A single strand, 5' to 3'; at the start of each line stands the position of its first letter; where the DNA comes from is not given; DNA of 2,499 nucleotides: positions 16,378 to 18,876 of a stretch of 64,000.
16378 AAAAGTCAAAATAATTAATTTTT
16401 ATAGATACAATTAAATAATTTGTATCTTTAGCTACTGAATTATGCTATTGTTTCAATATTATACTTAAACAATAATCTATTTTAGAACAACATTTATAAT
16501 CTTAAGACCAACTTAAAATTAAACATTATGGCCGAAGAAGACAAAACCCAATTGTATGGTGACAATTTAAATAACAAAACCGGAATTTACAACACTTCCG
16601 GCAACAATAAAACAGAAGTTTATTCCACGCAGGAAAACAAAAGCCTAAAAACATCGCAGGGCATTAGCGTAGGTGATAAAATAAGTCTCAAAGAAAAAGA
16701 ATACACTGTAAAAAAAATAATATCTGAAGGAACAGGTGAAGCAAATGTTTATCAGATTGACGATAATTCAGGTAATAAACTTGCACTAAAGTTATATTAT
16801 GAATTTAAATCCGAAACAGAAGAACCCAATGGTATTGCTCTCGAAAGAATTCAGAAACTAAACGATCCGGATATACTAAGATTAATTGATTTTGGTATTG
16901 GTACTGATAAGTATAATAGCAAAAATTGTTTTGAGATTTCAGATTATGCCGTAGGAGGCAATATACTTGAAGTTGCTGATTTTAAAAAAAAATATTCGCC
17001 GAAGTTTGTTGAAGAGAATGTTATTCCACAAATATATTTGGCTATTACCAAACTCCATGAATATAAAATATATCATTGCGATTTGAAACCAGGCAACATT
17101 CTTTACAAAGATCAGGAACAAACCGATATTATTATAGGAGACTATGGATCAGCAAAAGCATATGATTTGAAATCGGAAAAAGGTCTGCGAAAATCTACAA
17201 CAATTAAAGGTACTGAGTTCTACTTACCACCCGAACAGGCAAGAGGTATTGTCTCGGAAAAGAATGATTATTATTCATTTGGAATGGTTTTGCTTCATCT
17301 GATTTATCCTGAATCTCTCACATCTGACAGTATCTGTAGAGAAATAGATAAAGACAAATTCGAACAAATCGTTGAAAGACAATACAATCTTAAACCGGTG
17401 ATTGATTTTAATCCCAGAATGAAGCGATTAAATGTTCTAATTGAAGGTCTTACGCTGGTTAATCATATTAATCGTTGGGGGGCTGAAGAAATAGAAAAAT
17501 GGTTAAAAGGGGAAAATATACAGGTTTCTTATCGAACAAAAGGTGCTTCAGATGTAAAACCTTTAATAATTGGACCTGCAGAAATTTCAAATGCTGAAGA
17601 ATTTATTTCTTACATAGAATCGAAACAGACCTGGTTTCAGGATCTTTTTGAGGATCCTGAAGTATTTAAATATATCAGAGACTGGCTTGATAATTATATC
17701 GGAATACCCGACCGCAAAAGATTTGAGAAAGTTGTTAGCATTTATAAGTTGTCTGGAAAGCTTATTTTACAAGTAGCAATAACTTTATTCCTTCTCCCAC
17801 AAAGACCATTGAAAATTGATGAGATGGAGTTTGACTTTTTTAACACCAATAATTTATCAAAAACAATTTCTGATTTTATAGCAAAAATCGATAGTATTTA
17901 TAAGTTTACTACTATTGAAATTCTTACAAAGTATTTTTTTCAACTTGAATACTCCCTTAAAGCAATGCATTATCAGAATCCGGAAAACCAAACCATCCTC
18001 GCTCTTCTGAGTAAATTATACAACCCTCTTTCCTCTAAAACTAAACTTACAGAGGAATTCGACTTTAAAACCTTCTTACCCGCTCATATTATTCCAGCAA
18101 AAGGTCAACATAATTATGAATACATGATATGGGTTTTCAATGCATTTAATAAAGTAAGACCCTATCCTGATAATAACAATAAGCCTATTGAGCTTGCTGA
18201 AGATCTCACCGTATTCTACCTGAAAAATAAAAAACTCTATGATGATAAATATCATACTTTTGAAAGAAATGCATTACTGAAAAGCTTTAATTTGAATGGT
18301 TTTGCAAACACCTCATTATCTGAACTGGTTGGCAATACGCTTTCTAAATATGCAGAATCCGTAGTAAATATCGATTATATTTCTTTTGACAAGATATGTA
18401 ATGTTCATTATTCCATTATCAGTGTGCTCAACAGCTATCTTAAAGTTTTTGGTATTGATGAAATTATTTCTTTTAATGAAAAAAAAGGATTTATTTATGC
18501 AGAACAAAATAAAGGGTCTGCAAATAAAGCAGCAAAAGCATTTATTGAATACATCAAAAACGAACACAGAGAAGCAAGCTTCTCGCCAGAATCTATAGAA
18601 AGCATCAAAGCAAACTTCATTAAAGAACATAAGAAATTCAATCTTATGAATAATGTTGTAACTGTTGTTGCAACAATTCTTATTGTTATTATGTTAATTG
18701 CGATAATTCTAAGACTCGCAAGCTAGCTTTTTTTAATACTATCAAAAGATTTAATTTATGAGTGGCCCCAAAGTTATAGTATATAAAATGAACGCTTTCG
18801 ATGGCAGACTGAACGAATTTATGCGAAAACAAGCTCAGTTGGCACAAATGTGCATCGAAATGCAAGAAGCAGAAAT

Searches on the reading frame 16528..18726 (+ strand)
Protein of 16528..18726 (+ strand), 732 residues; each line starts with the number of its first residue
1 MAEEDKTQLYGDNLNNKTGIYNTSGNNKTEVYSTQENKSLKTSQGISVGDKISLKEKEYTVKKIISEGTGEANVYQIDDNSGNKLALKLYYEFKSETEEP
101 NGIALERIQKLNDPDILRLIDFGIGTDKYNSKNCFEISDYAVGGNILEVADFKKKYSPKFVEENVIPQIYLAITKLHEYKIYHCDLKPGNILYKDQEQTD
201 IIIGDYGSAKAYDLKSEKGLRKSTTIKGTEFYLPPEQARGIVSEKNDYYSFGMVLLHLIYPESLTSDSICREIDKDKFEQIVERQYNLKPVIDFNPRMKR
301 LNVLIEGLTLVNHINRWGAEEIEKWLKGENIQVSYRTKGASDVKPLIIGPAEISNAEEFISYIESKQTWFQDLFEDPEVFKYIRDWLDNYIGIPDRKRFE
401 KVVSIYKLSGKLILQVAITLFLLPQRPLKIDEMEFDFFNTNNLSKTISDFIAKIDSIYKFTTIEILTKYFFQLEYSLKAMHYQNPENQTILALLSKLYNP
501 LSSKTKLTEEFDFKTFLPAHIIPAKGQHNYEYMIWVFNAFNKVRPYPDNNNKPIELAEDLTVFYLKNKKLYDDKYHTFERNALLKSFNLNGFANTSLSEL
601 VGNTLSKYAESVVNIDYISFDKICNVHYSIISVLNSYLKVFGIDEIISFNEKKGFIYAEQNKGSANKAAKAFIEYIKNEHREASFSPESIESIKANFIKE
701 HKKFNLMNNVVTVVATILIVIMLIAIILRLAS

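Call 11: search_protein_families(library=pfam, proteins=[window:16528-18726:+], max_evalue=0.01)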
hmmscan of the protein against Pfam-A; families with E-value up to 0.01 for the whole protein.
window:16528-18726:+ (732 aa): 3 families
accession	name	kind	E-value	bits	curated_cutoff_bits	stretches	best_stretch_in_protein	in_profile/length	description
PF00069.31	Pkinase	-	5.1e-25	88.8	31.7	1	59-322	1-257/263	Protein kinase domain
PF07714.23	PK_Tyr_Ser-Thr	-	1.1e-08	35.1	23.1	1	77-294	23-229/258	Protein tyrosine and serine/threonine kinase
PF03109.22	ABC1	-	3e-06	27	22.9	1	137-222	146-227/244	ABC1 atypical kinase-like domain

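Call 73: find_encoding_contigs(protein=window:16528-18726:+, flank=3000, max_places=6)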
Protein window:16528-18726:+ (732 aa): 3 contigs read that carry it; 1 place shown.
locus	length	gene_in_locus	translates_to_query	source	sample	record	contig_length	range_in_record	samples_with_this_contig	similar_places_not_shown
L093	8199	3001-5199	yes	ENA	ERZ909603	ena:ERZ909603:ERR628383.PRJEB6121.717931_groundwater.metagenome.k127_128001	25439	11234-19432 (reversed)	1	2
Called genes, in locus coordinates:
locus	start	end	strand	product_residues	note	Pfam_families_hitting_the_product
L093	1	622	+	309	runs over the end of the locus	-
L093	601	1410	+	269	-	PF01370:Epimerase, PF02719:Polysacc_synt_2 (faint), PF16363:GDP_Man_Dehyd (faint)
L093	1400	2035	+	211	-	PF13489:Methyltransf_23 (weak)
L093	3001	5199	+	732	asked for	PF00069:Pkinase, PF07714:PK_Tyr_Ser-Thr, PF03109:ABC1 (weak)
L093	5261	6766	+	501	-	-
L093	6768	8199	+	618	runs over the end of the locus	PF00158:Sigma54_activat (weak), PF00004:AAA (weak), PF07724:AAA_2, PF07728:AAA_5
